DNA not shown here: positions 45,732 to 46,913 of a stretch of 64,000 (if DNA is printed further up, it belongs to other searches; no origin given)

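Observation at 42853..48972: Orphan six-gene translationally coupled operon: UbiA prenyltransferase, radical SAM/SPASM, DAGK-fold lipid kinase, PurM/ThiL-like enzyme, alpha-oxoamine synthase, extended SDR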

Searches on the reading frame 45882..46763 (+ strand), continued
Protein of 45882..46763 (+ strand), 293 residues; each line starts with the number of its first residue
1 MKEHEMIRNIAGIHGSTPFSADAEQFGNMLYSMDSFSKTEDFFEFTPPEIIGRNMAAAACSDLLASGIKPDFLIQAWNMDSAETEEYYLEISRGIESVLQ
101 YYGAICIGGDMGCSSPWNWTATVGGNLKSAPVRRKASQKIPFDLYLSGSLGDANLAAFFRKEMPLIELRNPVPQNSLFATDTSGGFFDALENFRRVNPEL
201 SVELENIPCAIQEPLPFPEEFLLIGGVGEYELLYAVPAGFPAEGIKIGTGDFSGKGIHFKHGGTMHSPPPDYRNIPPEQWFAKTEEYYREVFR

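Call 20: search_solved_structures(query=window:45882-46760:+, max_evalue=0.01, show_alignments=2)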
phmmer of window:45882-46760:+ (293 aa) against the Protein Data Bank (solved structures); distinct sequences matched with E-value up to 0.01: 6.
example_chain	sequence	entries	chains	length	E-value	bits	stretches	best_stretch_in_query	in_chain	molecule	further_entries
5cc8_A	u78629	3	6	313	4e-05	26.6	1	42-155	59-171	Thiamine-monophosphate kinase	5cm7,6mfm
8yks_B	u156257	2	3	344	4.1e-05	26.6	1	34-157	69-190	Thiamine-monophosphate kinase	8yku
5dd7_A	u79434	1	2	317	4.1e-05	26.6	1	42-155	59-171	Thiamine-monophosphate kinase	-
2yxz_A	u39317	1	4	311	0.0019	21.1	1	34-150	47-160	Thiamin-monophosphate kinase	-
6xep_A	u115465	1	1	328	0.0022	20.9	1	50-155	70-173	Thiamine-monophosphate kinase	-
3mcq_A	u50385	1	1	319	0.003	20.5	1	32-164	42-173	Thiamine-monophosphate kinase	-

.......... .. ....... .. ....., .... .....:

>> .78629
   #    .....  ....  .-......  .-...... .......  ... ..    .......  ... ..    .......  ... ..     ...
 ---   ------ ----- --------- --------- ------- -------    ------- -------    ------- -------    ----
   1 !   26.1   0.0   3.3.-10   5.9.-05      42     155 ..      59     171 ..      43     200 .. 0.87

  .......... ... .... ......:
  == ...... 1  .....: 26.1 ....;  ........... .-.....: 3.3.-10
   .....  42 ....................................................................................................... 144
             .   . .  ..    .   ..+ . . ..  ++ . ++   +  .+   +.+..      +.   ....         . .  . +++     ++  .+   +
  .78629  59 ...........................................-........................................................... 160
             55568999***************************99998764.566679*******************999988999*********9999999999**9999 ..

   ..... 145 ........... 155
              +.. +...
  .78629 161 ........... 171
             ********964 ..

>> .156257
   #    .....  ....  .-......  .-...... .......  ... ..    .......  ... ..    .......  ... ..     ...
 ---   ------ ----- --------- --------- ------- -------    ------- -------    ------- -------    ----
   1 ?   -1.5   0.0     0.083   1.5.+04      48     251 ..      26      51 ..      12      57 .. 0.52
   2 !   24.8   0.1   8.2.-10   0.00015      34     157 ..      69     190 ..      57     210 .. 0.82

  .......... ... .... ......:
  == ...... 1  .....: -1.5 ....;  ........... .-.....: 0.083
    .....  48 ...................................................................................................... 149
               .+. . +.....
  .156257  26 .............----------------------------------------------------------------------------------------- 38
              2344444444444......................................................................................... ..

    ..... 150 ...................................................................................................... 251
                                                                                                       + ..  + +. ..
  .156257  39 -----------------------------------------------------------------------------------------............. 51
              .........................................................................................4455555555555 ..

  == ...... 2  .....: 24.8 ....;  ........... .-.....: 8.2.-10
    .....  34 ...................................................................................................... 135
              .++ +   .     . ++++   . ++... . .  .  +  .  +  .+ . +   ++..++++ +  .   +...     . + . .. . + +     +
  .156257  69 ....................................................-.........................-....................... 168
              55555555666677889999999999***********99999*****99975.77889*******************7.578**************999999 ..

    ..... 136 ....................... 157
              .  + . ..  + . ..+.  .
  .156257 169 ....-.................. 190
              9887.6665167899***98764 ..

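Call 30: search_protein_families(library=pfam, proteins=[L064:5038-6780:+, L064:14523-15539:+, L064:15549-16949:+, L064:16968-17984:+, L064:18157-19587:+, L068:4879-6408:+, L068:13408-14100:+, L075:3189-3725:+, L011:6291-7136:+, L029:5809-6993:+], max_evalue=0.001)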
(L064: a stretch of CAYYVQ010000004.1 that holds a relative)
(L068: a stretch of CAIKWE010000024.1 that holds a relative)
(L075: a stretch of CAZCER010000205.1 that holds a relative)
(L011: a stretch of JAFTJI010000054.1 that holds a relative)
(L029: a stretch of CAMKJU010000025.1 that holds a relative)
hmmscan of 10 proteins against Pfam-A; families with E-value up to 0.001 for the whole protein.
L064:5038-6780:+ (580 aa): 3 families
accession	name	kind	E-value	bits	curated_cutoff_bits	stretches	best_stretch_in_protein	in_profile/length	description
PF00155.27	Aminotran_1_2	-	6.9e-35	121.3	19.7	1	289-560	65-346/361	Aminotransferase class I and II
PF00583.31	Acetyltransf_1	-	0.00012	22.8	20.7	1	47-144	18-98/116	Acetyltransferase (GNAT) family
PF21926.2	FeeM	-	0.00033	20.9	27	1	30-174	2-151/158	N-acyl amino acid synthase FeeM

L064:14523-15539:+ (338 aa): 1 family
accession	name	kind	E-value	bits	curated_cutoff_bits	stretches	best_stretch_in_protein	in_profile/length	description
PF01797.21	Y1_Tnp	-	0.00065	20.3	23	1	102-178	46-120/121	Transposase IS200 like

L064:15549-16949:+ (466 aa): 2 families
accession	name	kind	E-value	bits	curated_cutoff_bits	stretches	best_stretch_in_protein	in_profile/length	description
PF20154.4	LNT_N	-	9.4e-25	88.1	27.1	1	21-168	1-156/159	Apolipoprotein N-acyltransferase N-terminal domain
PF00795.27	CN_hydrolase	-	1.2e-21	77.7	23.2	1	218-421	18-247/256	Carbon-nitrogen hydrolase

L064:16968-17984:+ (338 aa): 1 family
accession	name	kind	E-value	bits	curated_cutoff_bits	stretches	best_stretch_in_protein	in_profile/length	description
PF05277.18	DUF726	-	6.8e-05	22.4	22.6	1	96-166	192-263/343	Protein of unknown function (DUF726)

L064:18157-19587:+ (476 aa): 2 families
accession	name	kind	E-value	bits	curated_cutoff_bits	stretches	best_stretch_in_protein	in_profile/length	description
PF02397.22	Bac_transf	-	2.8e-69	232.7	27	1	292-470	1-175/179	Bacterial sugar transferase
PF13727.12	CoA_binding_3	-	6.7e-15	56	25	1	77-248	2-168/175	CoA-binding domain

L068:4879-6408:+ (509 aa): 4 families
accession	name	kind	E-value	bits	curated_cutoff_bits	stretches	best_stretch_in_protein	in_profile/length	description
PF00270.35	DEAD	-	4.7e-47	160.3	26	1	118-291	1-166/167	DEAD/DEAH box helicase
PF00271.37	Helicase_C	-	2.6e-30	105.3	23.5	1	327-436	2-110/110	Helicase conserved C-terminal domain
PF04851.21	ResIII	-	1.3e-08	35.4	22.5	1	137-285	29-162/164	Type III restriction enzyme, res subunit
PF21090.3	P-loop_SecA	-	0.0007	19.7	27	0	317-407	9-97/205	SecA P-loop domain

L068:13408-14100:+ (230 aa): 1 family
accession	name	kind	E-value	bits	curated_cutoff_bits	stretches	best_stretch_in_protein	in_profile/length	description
PF02517.21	Rce1-like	-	8.1e-13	48.9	22.4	1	121-218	5-92/93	Type II CAAX prenyl endopeptidase Rce1-like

L075:3189-3725:+ (178 aa): 0 families

L011:6291-7136:+ (281 aa): 9 families
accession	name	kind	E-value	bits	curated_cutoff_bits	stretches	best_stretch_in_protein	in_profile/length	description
PF00881.29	Nitroreductase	-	1.2e-18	68.3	23.5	1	96-263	1-167/167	Nitroreductase family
PF14512.11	TM1586_NiRdase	-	4.4e-08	33.4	27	1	186-267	62-136/215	Putative TM nitroreductase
PF12837.12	Fer4_6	-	1.2e-07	31.7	25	1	15-36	2-23/24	4Fe-4S binding domain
PF00037.32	Fer4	-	9.2e-07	28.9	21.1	0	15-36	1-22/24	4Fe-4S binding domain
PF12838.12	Fer4_7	-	1.7e-06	28.9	27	1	21-69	1-52/52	4Fe-4S dicluster domain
PF13187.11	Fer4_9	-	3.7e-06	27.3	27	1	21-69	1-51/52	4Fe-4S dicluster domain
PF13237.11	Fer4_10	-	1.3e-05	25.5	25.5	1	15-66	2-53/53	4Fe-4S dicluster domain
PF14697.11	Fer4_21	-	1.9e-05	25.1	35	1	16-69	2-56/59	4Fe-4S dicluster domain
PF12797.12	Fer4_2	-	4.6e-05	23.6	24.5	0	14-32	2-20/22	4Fe-4S binding domain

L029:5809-6993:+ (394 aa): 3 families
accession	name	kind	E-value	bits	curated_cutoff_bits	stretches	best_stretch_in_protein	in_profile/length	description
PF00155.27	Aminotran_1_2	-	7e-46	157.5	19.7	1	45-388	4-361/361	Aminotransferase class I and II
PF01212.27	Beta_elim_lyase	-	1.8e-05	24.7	27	1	90-263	35-221/288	Beta-eliminating lyase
PF00266.25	Aminotran_5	-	0.0002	20.9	21.5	1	59-213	13-180/371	Aminotransferase class-V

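Call 44: predict_structure(alignment_id=A2)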
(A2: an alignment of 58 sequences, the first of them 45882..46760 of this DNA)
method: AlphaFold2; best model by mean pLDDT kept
length: 293 residues; sequences in the alignment: 58
mean_pLDDT: 94.3   pTM: 0.91
mean pLDDT of the five models: 94.3, 94.0, 93.5, 93.2, 93.2
residues with pLDDT >= 90: 255; 70-90: 34; 50-70: 4; < 50: 0
segments of 3 or more residues with pLDDT < 50: none
pLDDT, mean of each block of 10 residues (from residue 1): 84 89 93 94 96 98 98 98 98 99 97 96 96 97 97 92 96 97 95 96 93 85 88 98 96 96 92 87 94 90
secondary structure, 60 per line:
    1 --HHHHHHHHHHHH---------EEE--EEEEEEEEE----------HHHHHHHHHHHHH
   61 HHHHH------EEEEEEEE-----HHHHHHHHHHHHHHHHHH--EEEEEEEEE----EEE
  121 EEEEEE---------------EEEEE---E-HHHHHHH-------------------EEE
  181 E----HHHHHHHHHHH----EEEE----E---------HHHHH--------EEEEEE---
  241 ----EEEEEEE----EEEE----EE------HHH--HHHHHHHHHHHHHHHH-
elements in order: H3-14 E24-26 E29-37 H48-65 E72-79 H85-102 E105-113 E118-126 E142-146 H152-158 E178-181 H186-196 E201-204 H219-223 E232-237 E245-251 E256-259 H277-292

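Call 47: search_protein_families(library=ncbifam, proteins=[L029:5809-6993:+, L064:12224-13495:+, L064:5038-6780:+, L043:3633-4817:+, L038:7007-8254:+], max_evalue=1e-40)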
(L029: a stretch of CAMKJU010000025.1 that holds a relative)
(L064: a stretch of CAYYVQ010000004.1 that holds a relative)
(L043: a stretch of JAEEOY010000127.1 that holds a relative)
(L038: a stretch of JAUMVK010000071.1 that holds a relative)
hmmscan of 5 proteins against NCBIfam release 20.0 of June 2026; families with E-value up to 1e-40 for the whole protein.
L029:5809-6993:+ (394 aa): 9 families
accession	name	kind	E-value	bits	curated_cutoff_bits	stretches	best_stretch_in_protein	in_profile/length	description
NF047600.1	SerpalmtaseCFB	equivalog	3.1e-150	500.2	640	1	3-392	4-389/395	serine palmitoyltransferase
NF047599.1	SerpalmtaseBetaP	equivalog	3e-104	348.8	500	1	28-390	31-388/394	serine palmitoyltransferase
TIGR00858.1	bioF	equivalog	5.2e-102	341.3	426.45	1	28-388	7-364/365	8-amino-7-oxononanoate synthase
TIGR01825.1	gly_Cac_T_rel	subfamily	2.7e-101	339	535.4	1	17-390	8-377/385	BioF/Kbl family PLP-dependent acyltransferase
NF005394.0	PRK06939.1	equivalog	3.1e-100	335.7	460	1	15-390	14-389/397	glycine C-acetyltransferase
NF047603.1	SerpalmtaseAlphaP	equivalog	5.1e-85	285.6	670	1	33-387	36-388/399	serine palmitoyltransferase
TIGR01822.1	2am3keto_CoA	equivalog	2.4e-79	267.1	493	1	17-389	12-384/393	glycine C-acetyltransferase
TIGR01821.1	5aminolev_synth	equivalog_domain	2.2e-67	227.7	338.55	1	21-388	18-390/402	5-aminolevulinate synthase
NF005526.0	PRK07179.1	equivalog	8.9e-52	176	428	1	40-392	48-396/407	alpha-hydroxyketone-type quorum-sensing autoinducer synthase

L064:12224-13495:+ (423 aa): 9 families
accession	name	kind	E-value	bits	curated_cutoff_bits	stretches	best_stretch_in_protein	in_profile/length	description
NF005394.0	PRK06939.1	equivalog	3.5e-117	391.5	460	1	66-422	39-397/397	glycine C-acetyltransferase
TIGR01825.1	gly_Cac_T_rel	subfamily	7.8e-117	390.2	535.4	1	67-422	31-385/385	BioF/Kbl family PLP-dependent acyltransferase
TIGR00858.1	bioF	equivalog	1.1e-107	359.9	426.45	1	62-412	14-364/365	8-amino-7-oxononanoate synthase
TIGR01822.1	2am3keto_CoA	equivalog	1.5e-105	353.4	493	1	57-422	30-393/393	glycine C-acetyltransferase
NF047600.1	SerpalmtaseCFB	equivalog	5.7e-102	341.3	640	1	67-417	41-390/395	serine palmitoyltransferase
NF047599.1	SerpalmtaseBetaP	equivalog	1.3e-98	330.3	500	1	63-419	37-393/394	serine palmitoyltransferase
NF047603.1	SerpalmtaseAlphaP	equivalog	1.9e-87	293.5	670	1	66-422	42-399/399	serine palmitoyltransferase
TIGR01821.1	5aminolev_synth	equivalog_domain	9.4e-79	265.1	338.55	1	57-418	34-396/402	5-aminolevulinate synthase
NF005526.0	PRK07179.1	equivalog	7.4e-62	209.2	428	1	68-416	53-396/407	alpha-hydroxyketone-type quorum-sensing autoinducer synthase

L064:5038-6780:+ (580 aa): 2 families
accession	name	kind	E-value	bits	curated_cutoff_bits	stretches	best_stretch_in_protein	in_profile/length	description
TIGR01140.1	L_thr_O3P_dcar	equivalog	2e-51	175.1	290.55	1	269-572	45-329/331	threonine-phosphate decarboxylase CobD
TIGR01141.1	hisC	equivalog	4.1e-49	167.3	276.55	1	246-575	30-348/349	histidinol-phosphate transaminase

L043:3633-4817:+ (394 aa): 9 families
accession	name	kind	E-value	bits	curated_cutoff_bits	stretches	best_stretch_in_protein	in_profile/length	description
NF047600.1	SerpalmtaseCFB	equivalog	2.7e-148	493.9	640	1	6-392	7-389/395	serine palmitoyltransferase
NF047599.1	SerpalmtaseBetaP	equivalog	3.7e-116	388.1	500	1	26-390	26-388/394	serine palmitoyltransferase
NF005394.0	PRK06939.1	equivalog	1.9e-110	369.3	460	1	13-390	12-389/397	glycine C-acetyltransferase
TIGR01825.1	gly_Cac_T_rel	subfamily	3.1e-109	365.2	535.4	1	16-389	7-376/385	BioF/Kbl family PLP-dependent acyltransferase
TIGR00858.1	bioF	equivalog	4.3e-107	358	426.45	1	28-388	7-364/365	8-amino-7-oxononanoate synthase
TIGR01822.1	2am3keto_CoA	equivalog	9.7e-93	311.2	493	1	14-390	9-385/393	glycine C-acetyltransferase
NF047603.1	SerpalmtaseAlphaP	equivalog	8.7e-92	307.8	670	1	33-390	36-391/399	serine palmitoyltransferase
TIGR01821.1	5aminolev_synth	equivalog_domain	2.2e-73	247.4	338.55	1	17-388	14-390/402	5-aminolevulinate synthase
NF005526.0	PRK07179.1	equivalog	1.7e-55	188.2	428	1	40-391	48-395/407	alpha-hydroxyketone-type quorum-sensing autoinducer synthase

L038:7007-8254:+ (415 aa): 9 families
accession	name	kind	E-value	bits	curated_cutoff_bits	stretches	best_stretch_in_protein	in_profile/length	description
NF047600.1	SerpalmtaseCFB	equivalog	7.6e-104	347.5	640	1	61-411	43-392/395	serine palmitoyltransferase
TIGR01825.1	gly_Cac_T_rel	subfamily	2.2e-100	336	535.4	1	61-412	33-383/385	BioF/Kbl family PLP-dependent acyltransferase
TIGR00858.1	bioF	equivalog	4.4e-99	331.7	426.45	1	61-404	21-364/365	8-amino-7-oxononanoate synthase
NF005394.0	PRK06939.1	equivalog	7.2e-95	318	460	1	61-413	42-396/397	glycine C-acetyltransferase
NF047599.1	SerpalmtaseBetaP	equivalog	6.5e-88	295.1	500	1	61-411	43-393/394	serine palmitoyltransferase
TIGR01822.1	2am3keto_CoA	equivalog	3.2e-78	263.4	493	1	52-413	31-392/393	glycine C-acetyltransferase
TIGR01821.1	5aminolev_synth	equivalog_domain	1.9e-71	241.1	338.55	1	48-413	33-399/402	5-aminolevulinate synthase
NF047603.1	SerpalmtaseAlphaP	equivalog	4.2e-68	229.8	670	1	59-412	43-397/399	serine palmitoyltransferase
NF005526.0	PRK07179.1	equivalog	1e-60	205.4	428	1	61-411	54-399/407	alpha-hydroxyketone-type quorum-sensing autoinducer synthase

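Call 48: fold_search(model_id=the predicted structure, library=pdb)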
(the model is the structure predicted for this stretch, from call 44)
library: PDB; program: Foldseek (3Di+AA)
matches with E <= 10: 1006; with E <= 0.001: 107
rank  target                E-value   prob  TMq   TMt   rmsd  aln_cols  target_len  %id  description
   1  3c9u_B                1.9e-20  1.00  0.70  0.66   4.2       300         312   17  AaThiL complexed with ADP and TPP (released 2008-03-18)
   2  3c9u_A                4.3e-20  1.00  0.72  0.69   4.8       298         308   18  AaThiL complexed with ADP and TPP (released 2008-03-18)
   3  3c9r_A                2.6e-19  1.00  0.74  0.72   3.8       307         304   18  AaThiL complexed with ATP (released 2008-03-18)
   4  3c9r_B                4.0e-19  1.00  0.71  0.69   4.1       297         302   16  AaThiL complexed with ATP (released 2008-03-18)
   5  1vqv_A                7.2e-19  1.00  0.72  0.72   4.4       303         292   16  Crystal Structure of Thiamine Monophosphate Kinase (thil) from Aquifex Aeolicus (released 2005-01-11)
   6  3c9t_B                1.2e-18  1.00  0.77  0.73   3.4       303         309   16  AaThiL complexed with AMPPCP and TMP (released 2008-03-18)
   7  3c9t_A                1.8e-18  1.00  0.72  0.69   4.8       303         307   17  AaThiL complexed with AMPPCP and TMP (released 2008-03-18)
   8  1vqv_B                5.9e-17  1.00  0.73  0.73   3.7       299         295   17  Crystal Structure of Thiamine Monophosphate Kinase (thil) from Aquifex Aeolicus (released 2005-01-11)
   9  2yxz_D                7.1e-17  1.00  0.71  0.68   4.4       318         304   21  Crystal structure of tt0281 from Thermus thermophilus HB8 (released 2008-04-29)
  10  5cm7_A                9.2e-17  1.00  0.67  0.64   7.3       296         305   19  Structure of thiamine-monophosphate kinase from Acinetobacter baumannii in complex with adenosine diphosphate (ADP) an (released 2015-08-26)
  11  5cm7_B                9.2e-17  1.00  0.66  0.63   7.2       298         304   19  Structure of thiamine-monophosphate kinase from Acinetobacter baumannii in complex with adenosine diphosphate (ADP) an (released 2015-08-26)
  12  5cc8_A                1.3e-16  1.00  0.66  0.65   6.6       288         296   19  Structure of thiamine-monophosphate kinase from Acinetobacter baumannii in complex with AMPPNP (released 2015-09-02)
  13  2yxz_A                1.4e-16  1.00  0.65  0.63   4.2       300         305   21  Crystal structure of tt0281 from Thermus thermophilus HB8 (released 2008-04-29)
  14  3vti_C                1.6e-16  1.00  0.72  0.70   3.8       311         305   17  Crystal structure of HypE-HypF complex (released 2012-07-04)
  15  6mfm_B                2.0e-16  1.00  0.66  0.63   6.4       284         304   19  Structure of thiamine-monophosphate kinase from Acinetobacter baumannii in complex with adenosine diphosphate (ADP) an (released 2018-09-26)
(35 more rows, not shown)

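Call 65: search_protein_representatives(alignment_id=A2)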
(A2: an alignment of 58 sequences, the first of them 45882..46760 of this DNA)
Query: 58 sequences, 308 profile positions. Proteins with E-value up to 0.001 (for the whole library): 5098; up to 1e-10: 559; up to 1e-30: 95. The best 150 are listed.
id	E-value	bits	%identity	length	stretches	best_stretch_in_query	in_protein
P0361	3.4e-123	427.0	-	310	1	1-307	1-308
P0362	2.7e-107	374.7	-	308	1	1-307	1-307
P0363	5.5e-105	367.2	-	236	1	1-237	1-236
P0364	1.7e-103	362.3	-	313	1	1-306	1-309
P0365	6.7e-102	357.0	-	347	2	1-265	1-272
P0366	1.2e-95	336.5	-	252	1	1-204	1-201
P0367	1.8e-76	273.6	-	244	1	1-167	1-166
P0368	2.9e-65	236.7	-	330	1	1-305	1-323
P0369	3.2e-61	223.5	-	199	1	65-252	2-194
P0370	2.0e-54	201.1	-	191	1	165-307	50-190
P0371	1.4e-53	198.4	-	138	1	172-307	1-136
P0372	9.3e-53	195.7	-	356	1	1-132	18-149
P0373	1.0e-50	188.9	-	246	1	171-307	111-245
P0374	1.4e-49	185.2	-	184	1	1-117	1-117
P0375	4.5e-49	183.6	-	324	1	11-294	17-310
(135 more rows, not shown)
